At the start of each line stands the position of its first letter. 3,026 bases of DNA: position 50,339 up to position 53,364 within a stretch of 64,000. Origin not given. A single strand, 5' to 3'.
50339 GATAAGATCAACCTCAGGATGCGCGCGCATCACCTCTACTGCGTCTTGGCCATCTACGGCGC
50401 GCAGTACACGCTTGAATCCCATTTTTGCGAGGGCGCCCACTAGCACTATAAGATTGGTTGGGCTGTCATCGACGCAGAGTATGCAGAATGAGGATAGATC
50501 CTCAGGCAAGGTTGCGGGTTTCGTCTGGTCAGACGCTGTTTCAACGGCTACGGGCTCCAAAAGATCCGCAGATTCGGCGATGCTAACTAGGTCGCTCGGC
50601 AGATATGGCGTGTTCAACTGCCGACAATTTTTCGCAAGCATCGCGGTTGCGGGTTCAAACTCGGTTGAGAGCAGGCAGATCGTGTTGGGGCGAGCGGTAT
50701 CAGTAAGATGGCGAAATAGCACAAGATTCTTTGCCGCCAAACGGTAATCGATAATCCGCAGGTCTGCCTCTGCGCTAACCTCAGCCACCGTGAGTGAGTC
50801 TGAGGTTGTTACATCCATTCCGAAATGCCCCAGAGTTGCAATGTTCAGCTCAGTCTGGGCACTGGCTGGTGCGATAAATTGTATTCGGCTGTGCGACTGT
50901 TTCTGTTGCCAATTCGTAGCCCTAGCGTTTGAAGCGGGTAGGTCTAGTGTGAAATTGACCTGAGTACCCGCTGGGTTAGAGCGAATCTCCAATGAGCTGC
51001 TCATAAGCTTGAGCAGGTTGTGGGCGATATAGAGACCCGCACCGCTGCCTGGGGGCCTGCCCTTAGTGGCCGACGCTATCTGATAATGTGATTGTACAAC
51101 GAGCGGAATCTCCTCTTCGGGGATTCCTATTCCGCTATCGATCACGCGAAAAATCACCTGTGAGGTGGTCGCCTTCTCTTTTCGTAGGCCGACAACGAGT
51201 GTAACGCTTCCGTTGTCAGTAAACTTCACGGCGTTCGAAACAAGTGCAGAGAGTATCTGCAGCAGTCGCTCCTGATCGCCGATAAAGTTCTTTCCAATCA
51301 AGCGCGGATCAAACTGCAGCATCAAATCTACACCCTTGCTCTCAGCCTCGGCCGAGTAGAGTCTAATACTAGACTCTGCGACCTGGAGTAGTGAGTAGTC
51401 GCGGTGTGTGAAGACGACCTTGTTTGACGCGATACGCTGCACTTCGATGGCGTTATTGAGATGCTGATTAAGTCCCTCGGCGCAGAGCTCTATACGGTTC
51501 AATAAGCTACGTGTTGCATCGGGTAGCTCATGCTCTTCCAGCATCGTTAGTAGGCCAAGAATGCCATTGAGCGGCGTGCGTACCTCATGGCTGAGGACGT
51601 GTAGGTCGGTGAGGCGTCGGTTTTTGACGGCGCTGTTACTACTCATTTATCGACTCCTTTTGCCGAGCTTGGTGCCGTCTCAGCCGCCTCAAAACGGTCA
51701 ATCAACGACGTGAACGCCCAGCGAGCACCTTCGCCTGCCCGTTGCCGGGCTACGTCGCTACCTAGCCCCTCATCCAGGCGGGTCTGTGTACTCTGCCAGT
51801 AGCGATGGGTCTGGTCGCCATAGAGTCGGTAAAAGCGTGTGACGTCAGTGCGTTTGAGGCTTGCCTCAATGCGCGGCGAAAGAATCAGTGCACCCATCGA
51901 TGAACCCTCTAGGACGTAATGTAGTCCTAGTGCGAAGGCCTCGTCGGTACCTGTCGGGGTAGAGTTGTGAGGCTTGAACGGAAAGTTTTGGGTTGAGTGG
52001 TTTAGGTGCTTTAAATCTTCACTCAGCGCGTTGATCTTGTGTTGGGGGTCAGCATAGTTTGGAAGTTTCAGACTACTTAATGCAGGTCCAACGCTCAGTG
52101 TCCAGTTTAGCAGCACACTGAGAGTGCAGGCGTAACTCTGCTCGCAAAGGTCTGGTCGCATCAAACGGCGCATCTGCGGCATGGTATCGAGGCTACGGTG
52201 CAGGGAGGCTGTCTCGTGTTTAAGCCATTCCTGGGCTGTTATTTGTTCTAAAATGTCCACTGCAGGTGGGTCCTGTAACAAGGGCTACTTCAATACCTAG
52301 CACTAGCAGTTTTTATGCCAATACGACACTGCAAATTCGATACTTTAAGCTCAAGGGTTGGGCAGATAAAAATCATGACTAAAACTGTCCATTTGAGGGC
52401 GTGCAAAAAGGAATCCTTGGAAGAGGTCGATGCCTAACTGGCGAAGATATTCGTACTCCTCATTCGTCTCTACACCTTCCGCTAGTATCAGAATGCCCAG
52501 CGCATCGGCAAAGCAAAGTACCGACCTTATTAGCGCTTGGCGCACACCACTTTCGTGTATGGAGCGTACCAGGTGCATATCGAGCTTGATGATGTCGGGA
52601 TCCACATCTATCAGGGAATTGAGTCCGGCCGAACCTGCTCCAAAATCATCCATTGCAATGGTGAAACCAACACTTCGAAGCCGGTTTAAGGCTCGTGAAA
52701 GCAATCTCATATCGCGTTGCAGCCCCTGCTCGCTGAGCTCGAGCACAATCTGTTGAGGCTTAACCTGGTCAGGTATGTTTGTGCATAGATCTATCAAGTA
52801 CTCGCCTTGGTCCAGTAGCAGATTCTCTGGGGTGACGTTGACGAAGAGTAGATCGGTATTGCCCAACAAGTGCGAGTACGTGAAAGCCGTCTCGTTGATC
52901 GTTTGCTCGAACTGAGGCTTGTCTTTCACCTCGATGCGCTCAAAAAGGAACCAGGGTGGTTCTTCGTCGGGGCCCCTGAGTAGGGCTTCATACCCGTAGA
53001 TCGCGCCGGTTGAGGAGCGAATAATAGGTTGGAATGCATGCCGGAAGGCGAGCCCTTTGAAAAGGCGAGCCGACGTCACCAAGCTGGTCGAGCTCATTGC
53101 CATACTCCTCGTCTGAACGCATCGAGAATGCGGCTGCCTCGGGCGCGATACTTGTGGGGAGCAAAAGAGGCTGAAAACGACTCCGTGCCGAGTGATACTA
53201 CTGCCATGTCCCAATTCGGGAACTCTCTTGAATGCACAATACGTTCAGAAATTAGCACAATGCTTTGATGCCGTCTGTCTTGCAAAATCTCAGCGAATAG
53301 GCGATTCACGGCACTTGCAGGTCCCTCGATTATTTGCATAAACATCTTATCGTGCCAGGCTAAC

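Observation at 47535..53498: Five same-strand genes join a blue-light module (BLUF + EAL) to a red/far-red module (heme oxygenase + hybrid kinase + bacteriophytochrome)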

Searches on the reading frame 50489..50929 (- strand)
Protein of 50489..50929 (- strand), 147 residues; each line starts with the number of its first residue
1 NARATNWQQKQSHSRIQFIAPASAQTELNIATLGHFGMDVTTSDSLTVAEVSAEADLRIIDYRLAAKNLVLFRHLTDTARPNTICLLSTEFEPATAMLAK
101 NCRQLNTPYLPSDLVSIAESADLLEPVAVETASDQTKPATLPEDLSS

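Call 43: search_protein_families(library=pfam, proteins=[window:50489-50929:-], max_evalue=10)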
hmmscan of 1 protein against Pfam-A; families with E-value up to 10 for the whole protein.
seq(147 aa): 0 families

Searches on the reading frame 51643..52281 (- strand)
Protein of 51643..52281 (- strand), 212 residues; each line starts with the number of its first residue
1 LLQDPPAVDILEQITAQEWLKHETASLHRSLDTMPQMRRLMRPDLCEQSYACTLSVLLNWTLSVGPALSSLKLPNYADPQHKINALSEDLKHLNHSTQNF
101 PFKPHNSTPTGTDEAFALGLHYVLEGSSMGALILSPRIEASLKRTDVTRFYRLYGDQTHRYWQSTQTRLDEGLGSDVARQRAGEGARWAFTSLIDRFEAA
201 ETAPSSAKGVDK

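Call 3: search_protein_families(library=pfam, proteins=[window:51643-52281:-], max_evalue=0.01)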
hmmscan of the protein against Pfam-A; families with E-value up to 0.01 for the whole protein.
window:51643-52281:- (212 aa): 1 family
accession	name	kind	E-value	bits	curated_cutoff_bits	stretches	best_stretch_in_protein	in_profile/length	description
PF01126.25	Heme_oxygenase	-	1e-07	32.4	23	1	18-198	5-203/204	Heme oxygenase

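Call 42: search_protein_families(library=ncbifam, proteins=[window:51643-52260:-], max_evalue=0.001)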
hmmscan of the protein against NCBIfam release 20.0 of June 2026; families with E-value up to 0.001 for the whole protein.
window:51643-52260:- (205 aa): 0 families

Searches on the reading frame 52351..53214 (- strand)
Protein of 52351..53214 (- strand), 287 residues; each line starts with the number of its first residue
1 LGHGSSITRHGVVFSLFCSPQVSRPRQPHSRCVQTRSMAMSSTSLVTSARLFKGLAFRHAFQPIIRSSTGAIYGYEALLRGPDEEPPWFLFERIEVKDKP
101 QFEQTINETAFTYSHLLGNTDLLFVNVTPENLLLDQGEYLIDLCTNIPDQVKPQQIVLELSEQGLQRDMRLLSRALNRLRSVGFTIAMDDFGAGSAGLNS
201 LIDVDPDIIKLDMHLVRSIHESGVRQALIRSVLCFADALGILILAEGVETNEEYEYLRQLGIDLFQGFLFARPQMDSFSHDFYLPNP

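Call 3: search_protein_families(library=pfam, proteins=[window:52351-53214:-], max_evalue=0.01)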
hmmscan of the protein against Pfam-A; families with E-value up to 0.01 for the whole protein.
window:52351-53214:- (287 aa): 1 family
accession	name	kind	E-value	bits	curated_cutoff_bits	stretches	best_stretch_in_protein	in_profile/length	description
PF00563.25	EAL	-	2.8e-46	158.2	31.3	1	56-273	12-236/236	EAL domain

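Call 21: find_homologous_proteins(query=window:52351-53097:-, max_evalue=1e-20)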
Query window:52351-53097:- (248 aa): 6698 proteins with E <= 1e-20 among 8000 candidates; the best 120 are listed.
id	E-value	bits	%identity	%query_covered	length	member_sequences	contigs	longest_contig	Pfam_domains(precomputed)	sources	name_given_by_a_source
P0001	2.7e-160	549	100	100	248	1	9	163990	PF00563.26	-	-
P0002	1.1e-133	462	84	100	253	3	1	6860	PF00563.26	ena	-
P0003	3.1e-113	395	73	99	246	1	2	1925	PF00563.26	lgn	-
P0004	5.5e-111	388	72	99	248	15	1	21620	PF00563.26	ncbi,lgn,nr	ncbi:MAG: EAL domain-containing protein [Oceanospirillaceae bacterium]|nr:EAL domain-containing prot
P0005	1.3e-104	367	68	99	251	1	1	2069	PF00563.26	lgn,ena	-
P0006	4.7e-103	362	68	99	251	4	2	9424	PF00563.26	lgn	-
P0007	8.8e-103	361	67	100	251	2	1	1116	PF00563.26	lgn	-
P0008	1.0e-100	354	66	100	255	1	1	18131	PF00563.26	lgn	-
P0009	3.4e-96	339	65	97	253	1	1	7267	PF00563.26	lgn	-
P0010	8.8e-87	309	58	94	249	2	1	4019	PF00563.26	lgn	-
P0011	1.2e-81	292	56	95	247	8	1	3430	PF00563.26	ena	-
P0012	5.3e-74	267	52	95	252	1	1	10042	PF00563.26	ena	-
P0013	5.4e-70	254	51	95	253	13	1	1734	PF00563.26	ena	-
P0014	3.6e-51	192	43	94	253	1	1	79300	PF00563.26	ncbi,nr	ncbi:EAL domain-containing protein [Leucothrix sargassi]|nr:EAL domain-containing protein [Leucothri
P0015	5.4e-51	192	42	92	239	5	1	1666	PF00563.26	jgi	jgi:EAL domain-containing protein (putative c-di-GMP-specific phosphodiesterase class I)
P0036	3.9e-47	179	44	88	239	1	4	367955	PF00563.26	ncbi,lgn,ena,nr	ncbi:MAG: EAL domain-containing protein [Gammaproteobacteria bacterium]|nr:EAL domain-containing pro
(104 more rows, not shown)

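Call 22: find_encoding_contigs(protein=P0008, flank=8000, max_places=2)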
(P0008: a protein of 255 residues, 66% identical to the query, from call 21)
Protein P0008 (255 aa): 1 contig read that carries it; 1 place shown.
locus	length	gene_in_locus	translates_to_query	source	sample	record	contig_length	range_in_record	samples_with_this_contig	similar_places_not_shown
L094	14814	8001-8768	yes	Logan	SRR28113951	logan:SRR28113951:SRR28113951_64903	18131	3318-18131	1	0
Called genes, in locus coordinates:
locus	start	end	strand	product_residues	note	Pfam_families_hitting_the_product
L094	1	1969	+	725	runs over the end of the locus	-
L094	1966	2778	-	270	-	PF05552:MS_channel_1st_1 (weak), PF21088:MS_channel_1st, PF00924:MS_channel_2nd, PF21082:MS_channel_3rd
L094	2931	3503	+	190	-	PF08239:SH3_3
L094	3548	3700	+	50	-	-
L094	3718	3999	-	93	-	-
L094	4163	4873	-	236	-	PF01863:YgjP-like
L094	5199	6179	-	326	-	PF01593:Amino_oxidase (weak), PF13450:NAD_binding_8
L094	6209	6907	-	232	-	PF00255:GSHPx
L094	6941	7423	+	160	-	PF00254:FKBP_C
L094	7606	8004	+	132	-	PF04940:BLUF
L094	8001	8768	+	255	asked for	PF00563:EAL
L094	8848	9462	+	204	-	PF01126:Heme_oxygenase (weak)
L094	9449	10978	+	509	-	PF00512:HisKA, PF02518:HATPase_c, PF00072:Response_reg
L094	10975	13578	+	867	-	PF08446:PAS_2, PF01590:GAF, PF00360:PHY, PF07536:HWE_HK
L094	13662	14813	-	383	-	?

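Call 23: find_encoding_contigs(protein=P0012, flank=8000, max_places=2)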
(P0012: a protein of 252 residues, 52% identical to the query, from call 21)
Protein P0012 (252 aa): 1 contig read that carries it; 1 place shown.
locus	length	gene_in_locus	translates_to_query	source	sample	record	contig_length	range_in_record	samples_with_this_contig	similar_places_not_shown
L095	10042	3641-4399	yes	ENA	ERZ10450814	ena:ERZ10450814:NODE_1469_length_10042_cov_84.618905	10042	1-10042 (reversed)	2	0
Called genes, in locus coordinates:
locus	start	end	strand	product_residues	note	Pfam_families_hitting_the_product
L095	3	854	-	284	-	?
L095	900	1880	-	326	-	PF01266:DAO (weak), PF01593:Amino_oxidase (weak), PF13450:NAD_binding_8, PF01593:Amino_oxidase (weak)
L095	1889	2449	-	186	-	PF00255:GSHPx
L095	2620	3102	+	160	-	PF00254:FKBP_C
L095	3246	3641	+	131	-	PF04940:BLUF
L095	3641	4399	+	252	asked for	PF00563:EAL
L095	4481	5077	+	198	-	PF01126:Heme_oxygenase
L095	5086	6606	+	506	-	PF00512:HisKA, PF02518:HATPase_c, PF00072:Response_reg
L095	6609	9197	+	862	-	PF08446:PAS_2, PF01590:GAF, PF00360:PHY, PF07536:HWE_HK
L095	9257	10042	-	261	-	?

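Call 24: find_encoding_contigs(protein=P0014, flank=8000, max_places=2)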
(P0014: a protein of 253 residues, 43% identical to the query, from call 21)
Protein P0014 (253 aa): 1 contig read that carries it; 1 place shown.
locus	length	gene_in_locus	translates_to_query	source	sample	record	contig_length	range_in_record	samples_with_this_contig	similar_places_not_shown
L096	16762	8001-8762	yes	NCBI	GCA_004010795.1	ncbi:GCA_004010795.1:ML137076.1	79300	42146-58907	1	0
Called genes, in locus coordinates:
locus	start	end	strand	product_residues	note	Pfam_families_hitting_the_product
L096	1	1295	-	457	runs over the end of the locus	-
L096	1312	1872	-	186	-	-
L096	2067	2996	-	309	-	PF03193:RsgA_GTPase (weak), PF01926:MMR_HSR1, PF02421:FeoB_N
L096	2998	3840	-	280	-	PF13509:S1_2, PF17783:WHD_CvfB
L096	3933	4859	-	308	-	PF00850:Hist_deacetyl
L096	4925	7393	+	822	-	PF02629:CoA_binding, PF13380:CoA_binding_2, PF13607:Succ_CoA_lig, PF13549:ATP-grasp_5, PF13302:Acetyltransf_3 (weak), PF00583:Acetyltransf_1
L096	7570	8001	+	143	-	PF04940:BLUF, PF24787:TEX47 (weak)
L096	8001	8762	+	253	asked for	PF00563:EAL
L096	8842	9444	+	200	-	PF08534:Redoxin (weak), PF00578:AhpC-TSA (weak), PF02630:SCO1-SenC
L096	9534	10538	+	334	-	PF00389:2-Hacid_dh, PF02826:2-Hacid_dh_C, PF03446:NAD_binding_2 (faint)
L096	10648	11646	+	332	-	PF17773:UPF0176_N, PF00581:Rhodanese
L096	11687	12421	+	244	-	PF03741:TerC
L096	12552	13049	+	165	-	PF00583:Acetyltransf_1, PF13420:Acetyltransf_4 (weak), PF13673:Acetyltransf_10, PF13508:Acetyltransf_7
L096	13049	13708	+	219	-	PF13489:Methyltransf_23, PF08241:Methyltransf_11 (faint), PF08242:Methyltransf_12 (weak)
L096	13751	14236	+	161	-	-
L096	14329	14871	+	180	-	PF06078:DUF937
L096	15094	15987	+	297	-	PF23678:YqhI, PF01738:DLH, PF00326:Peptidase_S9 (weak)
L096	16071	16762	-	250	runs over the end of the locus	-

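Call 26: find_encoding_contigs(protein=P0010, flank=8000, max_places=2)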
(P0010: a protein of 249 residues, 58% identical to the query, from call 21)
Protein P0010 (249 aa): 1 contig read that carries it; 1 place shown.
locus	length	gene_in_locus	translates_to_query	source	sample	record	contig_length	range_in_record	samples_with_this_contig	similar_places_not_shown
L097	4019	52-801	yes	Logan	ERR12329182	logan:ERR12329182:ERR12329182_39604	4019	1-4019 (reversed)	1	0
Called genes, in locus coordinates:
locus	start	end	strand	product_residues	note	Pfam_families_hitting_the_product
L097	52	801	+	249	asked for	PF00563:EAL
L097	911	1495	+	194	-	PF01126:Heme_oxygenase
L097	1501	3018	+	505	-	PF00512:HisKA, PF02518:HATPase_c, PF00072:Response_reg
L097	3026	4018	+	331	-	?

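Call 27: find_encoding_contigs(protein=P0011, flank=8000, max_places=2)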
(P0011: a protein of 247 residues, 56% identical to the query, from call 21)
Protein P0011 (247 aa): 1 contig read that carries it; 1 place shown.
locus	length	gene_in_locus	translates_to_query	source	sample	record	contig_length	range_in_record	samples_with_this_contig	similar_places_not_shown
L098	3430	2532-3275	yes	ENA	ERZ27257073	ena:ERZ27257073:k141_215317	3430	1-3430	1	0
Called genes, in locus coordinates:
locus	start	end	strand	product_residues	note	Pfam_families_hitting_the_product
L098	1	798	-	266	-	?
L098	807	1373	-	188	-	PF00255:GSHPx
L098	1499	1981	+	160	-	PF00254:FKBP_C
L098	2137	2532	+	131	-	PF04940:BLUF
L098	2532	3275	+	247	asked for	PF00563:EAL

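Call 28: find_encoding_contigs(protein=P0036, flank=8000, max_places=2)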
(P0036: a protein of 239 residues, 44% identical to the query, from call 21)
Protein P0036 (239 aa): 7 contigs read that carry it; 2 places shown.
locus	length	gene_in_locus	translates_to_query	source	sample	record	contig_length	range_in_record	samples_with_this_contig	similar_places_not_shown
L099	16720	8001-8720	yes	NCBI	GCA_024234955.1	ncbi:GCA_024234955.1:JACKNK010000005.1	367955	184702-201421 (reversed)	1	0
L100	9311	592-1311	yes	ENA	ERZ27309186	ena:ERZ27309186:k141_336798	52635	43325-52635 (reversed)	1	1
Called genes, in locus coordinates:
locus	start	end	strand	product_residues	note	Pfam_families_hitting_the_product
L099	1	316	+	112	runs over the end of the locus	-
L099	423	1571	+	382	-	PF07690:MFS_1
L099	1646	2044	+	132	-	PF01641:SelR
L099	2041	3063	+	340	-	PF01636:APH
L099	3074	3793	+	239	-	PF01182:Glucosamine_iso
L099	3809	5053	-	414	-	-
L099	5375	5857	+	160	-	PF00027:cNMP_binding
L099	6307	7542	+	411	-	PF14319:Zn_Tnp_IS91, PF04986:Y2_Tnp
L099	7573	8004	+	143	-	PF04940:BLUF, PF24787:TEX47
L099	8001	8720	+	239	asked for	PF00563:EAL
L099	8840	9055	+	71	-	PF09720:Unstab_antitox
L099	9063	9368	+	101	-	PF05016:ParE_toxin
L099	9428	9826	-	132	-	PF01850:PIN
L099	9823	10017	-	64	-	PF09957:VapB_antitoxin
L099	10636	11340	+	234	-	PF00486:Trans_reg_C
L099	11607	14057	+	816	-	PF01266:DAO (faint), PF07992:Pyr_redox_2, PF13738:Pyr_redox_3, PF00070:Pyr_redox, PF18267:Rubredoxin_C, PF04324:Fer2_BFD, PF03460:NIR_SIR_ferr, PF01077:NIR_SIR, +1 more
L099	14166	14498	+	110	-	PF00355:Rieske, PF13806:Rieske_2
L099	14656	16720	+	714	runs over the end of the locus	PF00862:GT-B_Sucrose_synth, PF13439:Glyco_transf_4, PF13579:Glyco_trans_4_4, PF20706:GT4-conflict (faint), PF00534:Glycos_transf_1, PF13692:Glyco_trans_1_4, PF05116:S6PP, PF08282:Hydrolase_3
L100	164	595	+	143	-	PF04940:BLUF, PF24787:TEX47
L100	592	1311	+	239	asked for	PF00563:EAL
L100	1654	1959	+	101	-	PF05016:ParE_toxin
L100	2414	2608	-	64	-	PF09957:VapB_antitoxin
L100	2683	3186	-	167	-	PF00665:rve (weak)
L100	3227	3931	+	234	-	PF00486:Trans_reg_C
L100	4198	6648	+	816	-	PF01266:DAO (faint), PF07992:Pyr_redox_2, PF13738:Pyr_redox_3, PF00070:Pyr_redox, PF18267:Rubredoxin_C, PF04324:Fer2_BFD, PF03460:NIR_SIR_ferr, PF01077:NIR_SIR, +1 more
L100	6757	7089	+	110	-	PF00355:Rieske, PF13806:Rieske_2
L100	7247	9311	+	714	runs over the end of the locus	PF00862:GT-B_Sucrose_synth, PF13439:Glyco_transf_4, PF13579:Glyco_trans_4_4, PF20706:GT4-conflict (faint), PF00534:Glycos_transf_1, PF13692:Glyco_trans_1_4, PF05116:S6PP, PF08282:Hydrolase_3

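Call 35: search_solved_structures(query=window:52351-53097:-, max_evalue=1e-10, show_alignments=2)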
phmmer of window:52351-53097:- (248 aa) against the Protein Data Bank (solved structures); distinct sequences matched with E-value up to 1e-10: 35.
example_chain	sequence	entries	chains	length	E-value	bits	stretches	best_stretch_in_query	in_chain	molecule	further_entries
6ifq_B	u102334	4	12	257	1.3e-37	132.9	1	17-239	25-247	cyclic di nucleotide phoshodiesterase | EAL domain protein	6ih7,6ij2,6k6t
6ih1_A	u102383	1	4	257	1.3e-37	132.9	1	17-239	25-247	cyclic di nucleotide phoshodiesterase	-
3gfx_A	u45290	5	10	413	2e-35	125.8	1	14-238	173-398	Klebsiella pneumoniae BlrP1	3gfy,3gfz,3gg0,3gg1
4q6j_A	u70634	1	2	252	1.3e-22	83.8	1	20-235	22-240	Lmo0131 protein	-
3u2e_A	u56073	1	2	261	1.3e-19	74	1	21-237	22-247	GGDEF family protein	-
3s83_A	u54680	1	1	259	1.3e-19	74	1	21-238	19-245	GGDEF family protein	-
4rni_A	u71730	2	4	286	3e-19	72.8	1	112-235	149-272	Motility regulator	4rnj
4hjf_A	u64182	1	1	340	3.3e-19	72.7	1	21-238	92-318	GGDEF family protein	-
6hq4_A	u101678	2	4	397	5.2e-19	72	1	112-234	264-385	EAL Enzyme Bd1971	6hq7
6hq5_A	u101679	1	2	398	5.2e-19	72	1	112-234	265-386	EAL Enzyme Bd1971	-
4rnh_A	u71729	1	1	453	7.7e-19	71.5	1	112-235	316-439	Motility regulator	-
3sy8_A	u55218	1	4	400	9.1e-19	71.2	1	18-239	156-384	RocR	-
4hu3_A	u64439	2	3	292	4.1e-18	69.1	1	115-235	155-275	Oxygen sensor protein DosP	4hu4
4rnf_A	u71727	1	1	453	1.9e-17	66.9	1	112-235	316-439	Motility regulator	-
2r6o_A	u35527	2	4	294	2.9e-17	66.3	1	111-239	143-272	Putative diguanylate cyclase/phosphodiesterase (GGDEF & EAL domains) | PUTATIVE DIGUANYLATE CYCLASE/PHOSPHODIESTERASE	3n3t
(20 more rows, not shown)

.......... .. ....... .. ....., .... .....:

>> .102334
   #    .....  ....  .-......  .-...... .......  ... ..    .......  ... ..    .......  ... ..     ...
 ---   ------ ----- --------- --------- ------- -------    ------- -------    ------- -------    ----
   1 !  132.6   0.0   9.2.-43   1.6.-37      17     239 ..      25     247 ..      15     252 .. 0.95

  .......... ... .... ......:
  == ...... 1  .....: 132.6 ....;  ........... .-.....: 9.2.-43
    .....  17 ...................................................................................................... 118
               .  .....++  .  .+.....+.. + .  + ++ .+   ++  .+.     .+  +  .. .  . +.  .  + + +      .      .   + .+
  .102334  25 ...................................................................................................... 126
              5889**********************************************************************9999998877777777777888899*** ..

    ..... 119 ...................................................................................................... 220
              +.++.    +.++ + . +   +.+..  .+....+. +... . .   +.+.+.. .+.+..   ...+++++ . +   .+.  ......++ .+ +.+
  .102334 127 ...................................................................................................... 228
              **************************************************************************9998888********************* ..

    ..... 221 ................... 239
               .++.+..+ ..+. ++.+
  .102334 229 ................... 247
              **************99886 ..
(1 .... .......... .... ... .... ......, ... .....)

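Call 42: search_protein_families(library=ncbifam, proteins=[window:52351-53097:-], max_evalue=0.001)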
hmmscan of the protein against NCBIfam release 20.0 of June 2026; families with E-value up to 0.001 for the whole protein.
window:52351-53097:- (248 aa): 14 families
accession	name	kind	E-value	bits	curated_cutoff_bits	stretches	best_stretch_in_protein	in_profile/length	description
NF052265.1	EAL_dom_RimA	equivalog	2.2e-48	164.7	430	1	15-240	14-239/248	S6 modification regulatory phosphodiesterase RimA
NF007474.0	PRK10060.1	equivalog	1.3e-26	93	782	1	111-236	521-646/663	cyclic di-GMP phosphodiesterase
NF007839.0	PRK10551.1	equivalog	5.9e-24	84.5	461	1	18-235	277-501/518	cyclic di-GMP phosphodiesterase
NF008807.1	PRK11829.1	equivalog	3.9e-23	81.4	733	1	93-234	510-652/670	biofilm formation regulator HmsP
NF008467.0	PRK11359.1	equivalog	1.7e-21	76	857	1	113-235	661-783/800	oxygen-sensing cyclic-di-GMP phosphodiesterase DosP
NF052458.1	PhdiestGepA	equivalog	4.3e-21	74.8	1200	1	22-234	609-831/840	phosphodiesterase GepA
NF045675.1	PhdiestaseDibA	equivalog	5.5e-21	74.6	980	1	111-236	492-617/623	phosphodiesterase DibA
NF052596.1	RR_EAL_PvrR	equivalog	1.2e-19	70.3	580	1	95-234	239-379/398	response regulator cyclic di-GMP phosphodiesterase PvrR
NF007298.0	PRK09776.1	equivalog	1.5e-18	66.1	1135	1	97-235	958-1097/1111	diguanylate cyclase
NF053781.1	cdiGMPphdstlr2612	equivalog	6.9e-16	57.1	1600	1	115-235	1136-1256/1268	Tlr1612 family c-di-GMP phosphodiesterase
NF008281.1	PRK11059.1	equivalog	4.9e-15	54.8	663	1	113-235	508-630/633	RNase E specificity factor CsrD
NF045673.1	c-di-GMPRcptLapD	equivalog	2.6e-12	45.9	1020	1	113-235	524-645/647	cyclic di-GMP receptor LapD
NF051476.1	CDiGphdiTpdA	equivalog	6e-12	45.1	1000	1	85-232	425-568/570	cyclic di-GMP phosphodiesterase TpdA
NF008617.0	PRK11596.1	equivalog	1.2e-10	41.1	190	1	147-235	155-243/255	cyclic-guanylate-specific phosphodiesterase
